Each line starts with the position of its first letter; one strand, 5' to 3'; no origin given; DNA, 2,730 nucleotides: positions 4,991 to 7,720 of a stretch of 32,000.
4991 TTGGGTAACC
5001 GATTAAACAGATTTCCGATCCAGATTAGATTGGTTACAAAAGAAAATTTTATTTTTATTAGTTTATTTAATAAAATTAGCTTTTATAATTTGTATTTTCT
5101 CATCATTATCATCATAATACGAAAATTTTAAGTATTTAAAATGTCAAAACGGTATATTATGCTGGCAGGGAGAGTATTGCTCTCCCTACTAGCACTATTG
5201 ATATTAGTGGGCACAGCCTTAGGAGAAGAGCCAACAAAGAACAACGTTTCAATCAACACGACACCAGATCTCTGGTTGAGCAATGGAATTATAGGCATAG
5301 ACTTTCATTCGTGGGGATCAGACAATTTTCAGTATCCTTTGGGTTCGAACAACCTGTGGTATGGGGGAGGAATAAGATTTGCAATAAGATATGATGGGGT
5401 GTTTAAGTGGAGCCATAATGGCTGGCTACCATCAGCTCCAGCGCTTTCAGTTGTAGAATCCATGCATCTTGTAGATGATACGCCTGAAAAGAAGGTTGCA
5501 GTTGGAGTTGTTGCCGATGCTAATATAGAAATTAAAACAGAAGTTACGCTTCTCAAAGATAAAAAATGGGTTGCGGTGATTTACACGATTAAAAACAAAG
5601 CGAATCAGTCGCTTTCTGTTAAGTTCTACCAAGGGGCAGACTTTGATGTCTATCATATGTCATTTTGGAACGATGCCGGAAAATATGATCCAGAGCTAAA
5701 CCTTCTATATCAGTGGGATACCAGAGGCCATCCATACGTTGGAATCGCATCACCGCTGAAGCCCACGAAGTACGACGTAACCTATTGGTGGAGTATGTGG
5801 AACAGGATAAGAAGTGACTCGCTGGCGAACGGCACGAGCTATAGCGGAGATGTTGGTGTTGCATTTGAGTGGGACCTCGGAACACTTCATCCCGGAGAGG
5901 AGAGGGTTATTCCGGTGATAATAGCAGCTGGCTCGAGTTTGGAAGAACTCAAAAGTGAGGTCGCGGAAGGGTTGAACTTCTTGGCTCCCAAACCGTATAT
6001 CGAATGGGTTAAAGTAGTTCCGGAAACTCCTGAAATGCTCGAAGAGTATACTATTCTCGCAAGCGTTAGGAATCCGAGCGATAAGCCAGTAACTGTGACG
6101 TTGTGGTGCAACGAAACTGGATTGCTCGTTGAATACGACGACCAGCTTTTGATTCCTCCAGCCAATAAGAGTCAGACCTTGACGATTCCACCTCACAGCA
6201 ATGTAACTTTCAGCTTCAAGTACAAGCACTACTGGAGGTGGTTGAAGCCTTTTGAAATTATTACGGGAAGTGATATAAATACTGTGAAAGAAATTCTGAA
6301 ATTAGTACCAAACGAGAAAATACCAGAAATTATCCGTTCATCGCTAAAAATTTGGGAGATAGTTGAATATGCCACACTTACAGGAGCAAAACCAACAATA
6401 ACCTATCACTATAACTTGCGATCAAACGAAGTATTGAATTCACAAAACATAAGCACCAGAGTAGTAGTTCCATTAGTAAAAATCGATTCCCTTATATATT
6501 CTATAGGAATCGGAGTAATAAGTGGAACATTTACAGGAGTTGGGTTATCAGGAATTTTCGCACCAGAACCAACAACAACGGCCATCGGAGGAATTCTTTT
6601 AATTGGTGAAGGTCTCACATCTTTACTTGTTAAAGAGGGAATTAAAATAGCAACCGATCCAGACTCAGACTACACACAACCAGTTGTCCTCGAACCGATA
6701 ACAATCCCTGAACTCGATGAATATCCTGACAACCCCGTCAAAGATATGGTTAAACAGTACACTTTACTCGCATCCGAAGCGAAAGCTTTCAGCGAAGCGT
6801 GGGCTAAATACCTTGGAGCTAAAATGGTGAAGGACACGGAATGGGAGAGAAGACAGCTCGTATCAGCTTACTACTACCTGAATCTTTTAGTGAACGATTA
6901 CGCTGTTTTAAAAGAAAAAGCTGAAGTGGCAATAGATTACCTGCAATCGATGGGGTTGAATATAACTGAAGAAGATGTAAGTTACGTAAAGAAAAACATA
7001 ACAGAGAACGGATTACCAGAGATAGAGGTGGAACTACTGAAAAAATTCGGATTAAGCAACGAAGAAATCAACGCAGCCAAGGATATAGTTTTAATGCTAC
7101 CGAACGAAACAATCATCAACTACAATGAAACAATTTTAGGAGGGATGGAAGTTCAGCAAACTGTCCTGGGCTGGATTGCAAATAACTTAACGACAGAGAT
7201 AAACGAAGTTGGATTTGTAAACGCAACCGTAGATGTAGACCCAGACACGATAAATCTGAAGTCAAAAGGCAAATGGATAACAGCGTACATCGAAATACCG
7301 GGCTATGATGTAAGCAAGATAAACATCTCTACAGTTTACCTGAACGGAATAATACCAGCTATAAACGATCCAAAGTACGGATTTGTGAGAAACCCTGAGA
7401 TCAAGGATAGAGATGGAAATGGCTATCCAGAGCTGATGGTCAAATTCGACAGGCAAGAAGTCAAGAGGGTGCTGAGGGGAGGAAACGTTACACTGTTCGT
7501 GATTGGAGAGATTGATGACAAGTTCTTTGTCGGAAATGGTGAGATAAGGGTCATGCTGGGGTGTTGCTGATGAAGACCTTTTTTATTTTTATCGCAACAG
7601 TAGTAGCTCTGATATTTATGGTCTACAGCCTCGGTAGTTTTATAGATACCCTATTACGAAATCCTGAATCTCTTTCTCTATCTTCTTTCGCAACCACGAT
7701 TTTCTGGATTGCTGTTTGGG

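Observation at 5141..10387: Tandem array of four copies of an unassigned ~115-aa C-terminal module, three coupled to multi-TM partner genes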

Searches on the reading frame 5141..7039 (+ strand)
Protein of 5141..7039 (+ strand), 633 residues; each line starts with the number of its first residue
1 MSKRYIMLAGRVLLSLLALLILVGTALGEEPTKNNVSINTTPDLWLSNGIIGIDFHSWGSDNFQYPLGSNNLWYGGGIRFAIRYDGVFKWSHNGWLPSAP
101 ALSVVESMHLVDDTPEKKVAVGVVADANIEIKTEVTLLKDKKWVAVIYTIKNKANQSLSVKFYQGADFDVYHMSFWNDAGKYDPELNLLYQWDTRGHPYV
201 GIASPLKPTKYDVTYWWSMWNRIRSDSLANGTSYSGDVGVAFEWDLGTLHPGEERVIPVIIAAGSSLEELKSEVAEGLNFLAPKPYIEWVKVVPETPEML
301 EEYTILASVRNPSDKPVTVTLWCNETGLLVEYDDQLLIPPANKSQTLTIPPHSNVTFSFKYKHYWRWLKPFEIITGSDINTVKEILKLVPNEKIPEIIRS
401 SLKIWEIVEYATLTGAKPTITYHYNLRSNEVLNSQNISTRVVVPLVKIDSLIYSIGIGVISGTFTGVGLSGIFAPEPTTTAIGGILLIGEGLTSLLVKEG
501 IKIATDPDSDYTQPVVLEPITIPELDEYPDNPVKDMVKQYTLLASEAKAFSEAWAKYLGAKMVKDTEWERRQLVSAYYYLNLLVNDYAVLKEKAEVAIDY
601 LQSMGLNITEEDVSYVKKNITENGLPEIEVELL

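Call 46: search_protein_representatives(protein=window:5141-7039:+)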
Query: 633 residues. Proteins with E-value up to 0.001 (for the whole library): 232; up to 1e-10: 77; up to 1e-30: 13. The best 150 are listed.
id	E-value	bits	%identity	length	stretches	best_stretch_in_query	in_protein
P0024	1.9e-193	661.0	95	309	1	147-448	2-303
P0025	7.2e-98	345.2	58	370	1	283-572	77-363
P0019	4.5e-87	309.5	58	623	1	44-284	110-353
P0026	2.8e-67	244.2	44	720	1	20-285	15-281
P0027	2.4e-56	208.0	38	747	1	274-633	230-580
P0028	1.3e-51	192.3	36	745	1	282-632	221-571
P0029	2.8e-44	168.1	34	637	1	284-633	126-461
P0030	1.6e-40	155.8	33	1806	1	296-633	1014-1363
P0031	1.1e-37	146.4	34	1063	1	277-633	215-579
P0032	6.1e-37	143.9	38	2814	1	284-631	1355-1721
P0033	6.6e-37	143.8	32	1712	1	280-633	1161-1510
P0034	3.6e-36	141.4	36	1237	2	429-631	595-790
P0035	1.6e-32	129.3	31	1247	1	280-633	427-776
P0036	2.1e-29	119.1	36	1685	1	283-628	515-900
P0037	3.6e-28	114.9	34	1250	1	287-632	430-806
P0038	4.7e-26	108.0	30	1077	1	284-633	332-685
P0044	7.5e-22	94.1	34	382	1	12-303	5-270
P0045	1.0e-21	93.6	29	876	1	290-629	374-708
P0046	1.3e-21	93.3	28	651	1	292-632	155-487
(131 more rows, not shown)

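Call 47: search_protein_families(library=pfam, proteins=[P0027, P0028, P0029, P0031, P0035, P0038, P0045, P0046, P0026, P0044], max_evalue=0.001)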
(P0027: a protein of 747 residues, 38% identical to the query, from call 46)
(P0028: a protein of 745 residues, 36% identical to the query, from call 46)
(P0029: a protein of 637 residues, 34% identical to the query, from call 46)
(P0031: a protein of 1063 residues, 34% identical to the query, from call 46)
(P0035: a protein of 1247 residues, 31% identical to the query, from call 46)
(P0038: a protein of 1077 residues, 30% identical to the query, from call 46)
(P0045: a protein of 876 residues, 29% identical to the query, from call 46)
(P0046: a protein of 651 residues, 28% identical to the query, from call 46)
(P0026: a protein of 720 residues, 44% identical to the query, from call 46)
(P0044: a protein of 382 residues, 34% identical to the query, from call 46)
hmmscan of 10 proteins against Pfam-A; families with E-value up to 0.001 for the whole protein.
P0027 (747 aa): 0 families

P0028 (745 aa): 0 families

P0029 (637 aa): 3 families
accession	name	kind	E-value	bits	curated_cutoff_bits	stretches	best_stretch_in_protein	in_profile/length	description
PF18911.6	PKD_4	-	5.5e-21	74.9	27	1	40-119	1-79/85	PKD domain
PF00801.26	PKD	-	3.4e-13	49.8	23.5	1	47-119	4-76/80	PKD domain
PF21027.3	Sde0182_C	-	0.0005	21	27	0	60-125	2-66/83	Cellulose-binding protein Sde0182, C-terminal domain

P0031 (1063 aa): 3 families
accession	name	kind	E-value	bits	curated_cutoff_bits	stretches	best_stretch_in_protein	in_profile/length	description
PF18911.6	PKD_4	-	8.2e-51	170.4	27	3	722-802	5-85/85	PKD domain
PF00801.26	PKD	-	1.1e-36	125.1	23.5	3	727-795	3-75/80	PKD domain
PF18981.6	InlK_D3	-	2.2e-06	28.1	25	0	856-886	45-73/75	Internalin K domain (D3/D4)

P0035 (1247 aa): 8 families
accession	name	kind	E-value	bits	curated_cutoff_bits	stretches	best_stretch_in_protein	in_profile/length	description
PF18911.6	PKD_4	-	9e-41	138.3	27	3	245-326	8-85/85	PKD domain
PF00801.26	PKD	-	3.9e-30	104.1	23.5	3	250-321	10-78/80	PKD domain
PF05048.19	NosD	-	3.7e-13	49.8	23.6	1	3-100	104-212/212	Periplasmic copper-binding protein (NosD)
PF22352.2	K319L-like_PKD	-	3e-11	43.6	27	2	249-322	6-82/84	K319L-like, PKD domain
PF07495.19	Y_Y_Y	-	9.7e-07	29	26.6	1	195-233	26-64/65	Y_Y_Y domain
PF13229.12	Beta_helix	-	2.8e-06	27.5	25.9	1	2-73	66-140/158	Right handed beta helix region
PF21027.3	Sde0182_C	-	2.3e-05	25.4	27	0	357-411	2-52/83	Cellulose-binding protein Sde0182, C-terminal domain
PF25788.1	Ig_Rha78A_N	-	8.2e-05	23.3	27.4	0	401-422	76-97/105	Rha78A-like, N-terminal immunoglobulin domain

P0038 (1077 aa): 10 families
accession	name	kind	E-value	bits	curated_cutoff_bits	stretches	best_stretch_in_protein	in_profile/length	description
PF18911.6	PKD_4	-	2.7e-16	59.8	27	1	859-936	3-84/85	PKD domain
PF25174.1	Beta-prop_THOC3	-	7.3e-15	55.1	305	2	28-234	62-264/272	THOC3 beta-propeller domain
PF00801.26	PKD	-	4.3e-11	43.1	23.5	1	871-930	11-75/80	PKD domain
PF21783.3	YNCE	-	3.4e-10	40.2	27.1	1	20-125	35-138/339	YNCE-like beta-propeller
PF10282.15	Lactonase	-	2.2e-08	34.2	21.7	0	26-85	257-321/344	Lactonase, 7-bladed beta-propeller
PF23414.1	Beta-prop_EML_2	-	7.9e-07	29.2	90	0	100-199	2-98/266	Echinoderm microtubule-associated protein second beta-propeller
PF16819.11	DUF5074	-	1.1e-05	25.1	27.2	0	33-95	160-223/353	Domain of unknown function (DUF5074)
PF05096.18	Glu_cyclase_2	-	8e-05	22.6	22.3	1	32-183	58-210/249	Glutamine cyclotransferase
PF02239.22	Cytochrom_D1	-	0.00054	19.1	25.5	0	26-93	49-115/368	Cytochrome D1 heme domain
PF08450.18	SGL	-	0.00055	20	26.3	0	271-303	135-167/246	SMP-30/Gluconolactonase/LRE-like region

P0045 (876 aa): 7 families
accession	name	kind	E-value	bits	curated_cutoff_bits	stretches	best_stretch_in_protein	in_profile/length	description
PF01344.31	Kelch_1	-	1.6e-18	66.3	20.1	1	330-361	1-31/46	Kelch motif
PF24681.1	Kelch_KLHDC2_KLHL20_DRC7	-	6.8e-16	58.7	50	1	233-362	5-134/221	KLHDC2/KLHL20/DRC7 Kelch-repeats domain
PF13964.12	Kelch_6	-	6.8e-12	45.4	25.3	0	335-367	6-38/50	Kelch motif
PF25210.1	Kelch_FKB95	-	9.5e-11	42.2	70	1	270-353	26-102/268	FKB95, Kelch-repeats domain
PF07646.21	Kelch_2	-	3.1e-08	33.6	21.3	0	330-353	1-25/48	Kelch motif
PF24996.1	NANM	-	1.5e-06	27.8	45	0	318-368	297-347/350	N-acetylneuraminate epimerase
PF13418.12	Kelch_4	-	2.4e-05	24.6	21.6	0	338-360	8-32/49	Galactose oxidase, central domain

P0046 (651 aa): 0 families

P0026 (720 aa): 0 families

P0044 (382 aa): 0 families

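Call 93: list_cluster_members(proteins=[P0026, P0027, P0028, P0029, P0030, P0031, P0032, P0033, P0035, P0046])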
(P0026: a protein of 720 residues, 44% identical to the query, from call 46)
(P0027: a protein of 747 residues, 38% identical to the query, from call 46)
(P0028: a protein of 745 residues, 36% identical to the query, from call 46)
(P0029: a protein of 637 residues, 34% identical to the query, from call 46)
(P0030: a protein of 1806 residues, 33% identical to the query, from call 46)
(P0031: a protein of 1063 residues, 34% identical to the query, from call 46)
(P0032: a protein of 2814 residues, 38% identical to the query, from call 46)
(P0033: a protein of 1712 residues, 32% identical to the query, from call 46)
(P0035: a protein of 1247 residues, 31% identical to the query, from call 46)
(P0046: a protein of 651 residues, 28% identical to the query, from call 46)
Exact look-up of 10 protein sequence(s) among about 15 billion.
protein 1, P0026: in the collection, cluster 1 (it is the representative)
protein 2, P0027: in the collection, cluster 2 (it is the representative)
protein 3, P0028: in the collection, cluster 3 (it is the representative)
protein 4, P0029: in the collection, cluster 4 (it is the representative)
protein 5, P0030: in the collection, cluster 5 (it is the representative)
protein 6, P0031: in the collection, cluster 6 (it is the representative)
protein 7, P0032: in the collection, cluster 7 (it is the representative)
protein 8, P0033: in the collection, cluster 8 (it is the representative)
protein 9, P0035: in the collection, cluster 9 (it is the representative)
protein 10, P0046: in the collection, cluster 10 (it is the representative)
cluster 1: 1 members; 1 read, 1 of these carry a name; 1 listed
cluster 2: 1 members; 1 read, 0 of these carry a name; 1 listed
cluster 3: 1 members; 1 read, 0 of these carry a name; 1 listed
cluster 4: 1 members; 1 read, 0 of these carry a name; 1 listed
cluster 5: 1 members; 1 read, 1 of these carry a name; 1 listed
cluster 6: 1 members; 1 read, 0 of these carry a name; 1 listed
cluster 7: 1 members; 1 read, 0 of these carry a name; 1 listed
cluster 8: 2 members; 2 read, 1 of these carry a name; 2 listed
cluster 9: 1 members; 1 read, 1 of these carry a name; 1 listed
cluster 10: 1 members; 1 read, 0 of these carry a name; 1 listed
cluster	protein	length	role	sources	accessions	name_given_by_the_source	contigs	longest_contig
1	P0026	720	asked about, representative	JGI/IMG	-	hypothetical protein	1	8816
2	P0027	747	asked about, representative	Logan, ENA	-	-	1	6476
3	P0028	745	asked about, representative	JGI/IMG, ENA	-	-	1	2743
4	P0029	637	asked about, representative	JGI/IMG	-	-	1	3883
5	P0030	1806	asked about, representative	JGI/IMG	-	PKD repeat protein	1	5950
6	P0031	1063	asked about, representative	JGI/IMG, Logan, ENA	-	-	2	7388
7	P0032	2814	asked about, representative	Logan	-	-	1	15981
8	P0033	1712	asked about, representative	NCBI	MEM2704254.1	MAG: NosD domain-containing protein [Candidatus Bathyarchaeia archaeon]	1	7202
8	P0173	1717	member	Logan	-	-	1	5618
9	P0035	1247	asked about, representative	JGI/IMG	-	hypothetical protein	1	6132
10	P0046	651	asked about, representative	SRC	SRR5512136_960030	-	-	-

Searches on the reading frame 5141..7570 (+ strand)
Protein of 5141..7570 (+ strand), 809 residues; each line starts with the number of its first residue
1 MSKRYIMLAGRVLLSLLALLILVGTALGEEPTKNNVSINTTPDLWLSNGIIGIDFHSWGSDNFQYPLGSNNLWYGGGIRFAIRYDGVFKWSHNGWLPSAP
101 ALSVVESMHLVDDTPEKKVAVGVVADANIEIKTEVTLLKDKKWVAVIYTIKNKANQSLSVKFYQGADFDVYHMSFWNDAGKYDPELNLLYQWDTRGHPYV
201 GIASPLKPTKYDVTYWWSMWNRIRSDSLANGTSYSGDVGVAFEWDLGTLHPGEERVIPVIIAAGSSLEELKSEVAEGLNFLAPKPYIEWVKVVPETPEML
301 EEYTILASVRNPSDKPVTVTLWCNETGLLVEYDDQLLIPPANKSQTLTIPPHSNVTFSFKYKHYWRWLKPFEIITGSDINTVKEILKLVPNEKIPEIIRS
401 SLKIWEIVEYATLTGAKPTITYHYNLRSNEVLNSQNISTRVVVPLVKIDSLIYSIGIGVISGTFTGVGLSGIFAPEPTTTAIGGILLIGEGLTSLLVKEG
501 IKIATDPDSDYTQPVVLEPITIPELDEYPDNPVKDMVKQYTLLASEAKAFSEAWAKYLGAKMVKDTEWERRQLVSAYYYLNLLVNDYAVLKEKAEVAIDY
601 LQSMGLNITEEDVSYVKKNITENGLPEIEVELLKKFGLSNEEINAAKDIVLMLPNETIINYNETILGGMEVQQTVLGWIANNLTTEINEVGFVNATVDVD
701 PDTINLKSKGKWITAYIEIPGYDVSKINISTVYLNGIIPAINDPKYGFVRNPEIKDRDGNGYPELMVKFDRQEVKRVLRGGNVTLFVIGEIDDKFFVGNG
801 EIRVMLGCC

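Call 3: search_protein_families(library=pfam, proteins=[window:5141-7570:+], max_evalue=1)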
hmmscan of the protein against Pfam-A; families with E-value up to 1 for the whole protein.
window:5141-7570:+ (809 aa): 2 families
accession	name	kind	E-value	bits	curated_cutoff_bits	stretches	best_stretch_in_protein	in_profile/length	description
PF00927.28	Transglut_C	-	0.056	14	26.6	1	293-360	7-73/106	Transglutaminase family, C-terminal ig like domain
PF22971.2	Ig_VEGFR-1-like_5th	-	0.076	13.7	27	0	511-553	52-96/130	VEGFR-1-like, immunoglobulin-like domain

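Call 4: search_protein_families(library=ncbifam, proteins=[window:5141-7570:+], max_evalue=1)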
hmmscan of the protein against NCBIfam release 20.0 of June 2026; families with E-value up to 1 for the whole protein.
window:5141-7570:+ (809 aa): 1 family
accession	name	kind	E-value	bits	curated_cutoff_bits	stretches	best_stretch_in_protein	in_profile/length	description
TIGR02562.1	cas3_yersinia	equivalog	0.3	8.8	565.95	1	112-219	749-860/1110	type I-F CRISPR-associated helicase Cas3f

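Call 8: find_encoding_contigs(protein=window:5141-7570:+, flank=10000, max_places=6)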
Protein window:5141-7570:+ (809 aa): no gene with exactly this product is on record in the collection.

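Call 12: find_homologous_proteins(query=window:5141-7570:+)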
Query window:5141-7570:+ (809 aa): 3 proteins with E <= 0.001 among 8000 candidates.
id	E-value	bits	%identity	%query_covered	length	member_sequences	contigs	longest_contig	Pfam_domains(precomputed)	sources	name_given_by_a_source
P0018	2.1e-90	322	59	30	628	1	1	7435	-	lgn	-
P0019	1.3e-86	310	58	30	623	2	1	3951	-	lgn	-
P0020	6.1e-71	258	46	31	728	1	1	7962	-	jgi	jgi:hypothetical protein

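Call 45: find_encoding_contigs(protein=P0018, flank=5000, max_places=2)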
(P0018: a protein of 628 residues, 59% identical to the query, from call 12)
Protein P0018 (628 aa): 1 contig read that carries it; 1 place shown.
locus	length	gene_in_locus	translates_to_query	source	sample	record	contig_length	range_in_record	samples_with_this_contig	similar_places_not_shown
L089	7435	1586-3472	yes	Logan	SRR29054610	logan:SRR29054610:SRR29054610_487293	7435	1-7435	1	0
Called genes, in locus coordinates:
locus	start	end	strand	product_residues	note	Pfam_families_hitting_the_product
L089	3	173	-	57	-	?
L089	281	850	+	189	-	-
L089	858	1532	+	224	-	-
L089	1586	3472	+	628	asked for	-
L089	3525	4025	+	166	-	-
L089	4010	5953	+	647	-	PF00801:PKD, PF18911:PKD_4, PF10342:Kre9_KNH (faint)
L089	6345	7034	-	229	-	-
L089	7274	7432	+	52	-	-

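Call 72: search_protein_families(library=padloc, proteins=[window:5141-7570:+], max_evalue=0.1)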
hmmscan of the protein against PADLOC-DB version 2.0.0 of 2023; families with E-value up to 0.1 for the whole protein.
window:5141-7570:+ (809 aa): 2 families
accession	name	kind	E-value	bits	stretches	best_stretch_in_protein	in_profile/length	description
PDLC01286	Cas3f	-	0.0022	14.3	1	109-220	658-769/979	CAS-I-F; effector_G3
PDLC00941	Cas23f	-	0.079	8.8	0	112-219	749-860/1110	"CRISPR-associated helicase Cas3, subtype I-F/YPEST"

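Call 85: predict_structure(alignment_id=A5)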
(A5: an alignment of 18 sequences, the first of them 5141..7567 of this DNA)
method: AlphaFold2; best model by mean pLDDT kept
length: 809 residues; sequences in the alignment: 18
mean_pLDDT: 58.4   pTM: 0.45
mean pLDDT of the five models: 58.4, 58.2, 58.1, 57.1, 56.6
residues with pLDDT >= 90: 35; 70-90: 314; 50-70: 132; < 50: 328
segments of 3 or more residues with pLDDT < 50: 1-53, 56-76, 166-170, 184-282, 297-299, 335-341, 363-379, 381-383, 388-494, 807-809
pLDDT, mean of each block of 10 residues (from residue 1): 35 47 36 28 33 43 37 51 73 68 84 85 88 79 73 77 56 52 45 36 28 34 37 27 36 42 39 35 56 57 72 79 58 48 72 78 36 32 46 38 25 24 23 22 20 19 22 23 28 52 57 59 66 80 76 82 82 85 84 84 78 79 78 62 69 74 74 74 80 85 69 86 91 84 74 88 90 72 82 88 62
secondary structure, 60 per line:
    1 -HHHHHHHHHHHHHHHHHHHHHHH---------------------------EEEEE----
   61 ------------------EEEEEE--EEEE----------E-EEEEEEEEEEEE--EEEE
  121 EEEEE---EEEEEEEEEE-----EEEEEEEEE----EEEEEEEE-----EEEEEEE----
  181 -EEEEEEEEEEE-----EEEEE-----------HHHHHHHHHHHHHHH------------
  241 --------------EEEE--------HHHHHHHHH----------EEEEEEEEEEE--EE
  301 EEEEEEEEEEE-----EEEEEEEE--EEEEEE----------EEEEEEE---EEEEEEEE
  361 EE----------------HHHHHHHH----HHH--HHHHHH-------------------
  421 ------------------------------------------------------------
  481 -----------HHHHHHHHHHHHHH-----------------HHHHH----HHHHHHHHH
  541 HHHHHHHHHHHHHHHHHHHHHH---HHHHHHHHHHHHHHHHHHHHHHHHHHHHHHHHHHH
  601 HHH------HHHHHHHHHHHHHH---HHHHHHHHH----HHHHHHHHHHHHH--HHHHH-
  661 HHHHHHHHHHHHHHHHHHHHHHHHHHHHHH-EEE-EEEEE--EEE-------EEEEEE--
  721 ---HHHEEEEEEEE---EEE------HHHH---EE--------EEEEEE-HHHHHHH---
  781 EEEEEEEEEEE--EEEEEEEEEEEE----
elements in order (helices of 4 or more, strands of 3 or more residues): H2-24 E52-56 E79-84 E87-90 E103-114 E117-125 E129-138 E144-152 E157-164 E170-176 E182-192 E198-202 H214-228 E255-258 H267-275 E286-296 E299-311 E317-324 E327-332 E343-349 E353-362 H379-386 H396-401 H492-505 H523-527 H532-562 H566-603 H610-623 H627-635 H640-652 H655-659 H661-690 E692-694 E696-700 E703-705 E713-718 E727-734 E738-740 H747-750 E764-769 H771-777 E781-791 E794-805

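Call 89: fold_search(model_id=the predicted structure, library=pdb)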
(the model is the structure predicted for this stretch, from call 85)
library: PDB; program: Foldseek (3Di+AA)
matches with E <= 10: 790; with E <= 0.001: 0
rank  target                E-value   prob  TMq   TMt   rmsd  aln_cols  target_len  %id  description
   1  8aa2_E                1.7e-02  0.38  0.09  0.12  18.3       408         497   10  Inactive levan utilisation machinery (utilisome) in the presence of levan fructo-oligosaccharides DP 15-25 (released 2023-06-07)
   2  2nnc_A                2.9e-02  0.98  0.08  0.41   9.5       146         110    8  Structure of the sulfur carrier protein SoxY from Chlorobium limicola f thiosulfatophilum (released 2007-03-13)
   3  7wmp_A                3.9e-02  0.60  0.08  0.23  33.2       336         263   12  Tail structure of Helicobacter pylori bacteriophage KHP30 (released 2023-03-01)
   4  9d14                  5.6e-02  0.91  0.08  0.20   9.8       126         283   17  Tt Pah2 D148N delta helix with magnesium (released 2025-11-12)
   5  7uft_A                6.1e-02  0.35  0.08  0.06  20.6       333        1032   11  Cryo-EM Structure of Bl_Man38C at 2.9 A (released 2022-11-16)
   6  6jcs_R                8.0e-02  0.94  0.08  0.46  11.9       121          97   15  AAV5 in complex with AAVR (released 2019-08-14)
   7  7byx_A                1.0e-01  0.16  0.09  0.14  19.8       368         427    9  Crystal structure of exo-beta-1,3-galactanase from Phanerochaete chrysosporium Pc1,3Gal43A E208A with beta-1,3-galacto (released 2020-11-04)
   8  6tn6                  1.0e-01  0.94  0.09  0.15   9.3       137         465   13  X-ray structure of the endo-beta-1,4-mannanase from Thermotoga petrophila (released 2020-04-29)
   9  5tf0_A                1.2e-01  0.97  0.08  0.08   8.6       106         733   13  Crystal Structure of Glycosil Hydrolase Family 3 N-Terminal Domain Protein from Bacteroides intestinalis (released 2016-10-05)
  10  9d15                  1.2e-01  0.63  0.08  0.18   9.8       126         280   16  Tt Pah2 D148N delta helix with magnesium and tungstate (released 2025-11-12)
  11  3wvf_A                1.3e-01  0.33  0.08  0.13  21.8       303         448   10  Crystal structure of YidC from Escherichia coli (released 2014-12-17)
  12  8bty_A                1.4e-01  0.96  0.05  0.04   8.7        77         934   21  Structure of the active form of ScpB, the C5a-peptidase from Streptococcus agalactiae. (released 2023-11-15)
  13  6tzy_A                1.4e-01  0.69  0.08  0.20   9.4       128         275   16  Crystal Structure of a lipin/Pah Phosphatidic Acid Phosphatase (released 2020-03-18)
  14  7lhk_A                1.5e-01  0.66  0.08  0.19   9.4       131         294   18  High-Resolution Crystal Structure of a Lipin/Pah Phosphatidic Acid Phosphatase (released 2022-02-23)
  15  5aea_B                1.6e-01  0.72  0.08  0.38   7.8       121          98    9  Crystal structure of human NCAM domain 1 (released 2016-04-13)
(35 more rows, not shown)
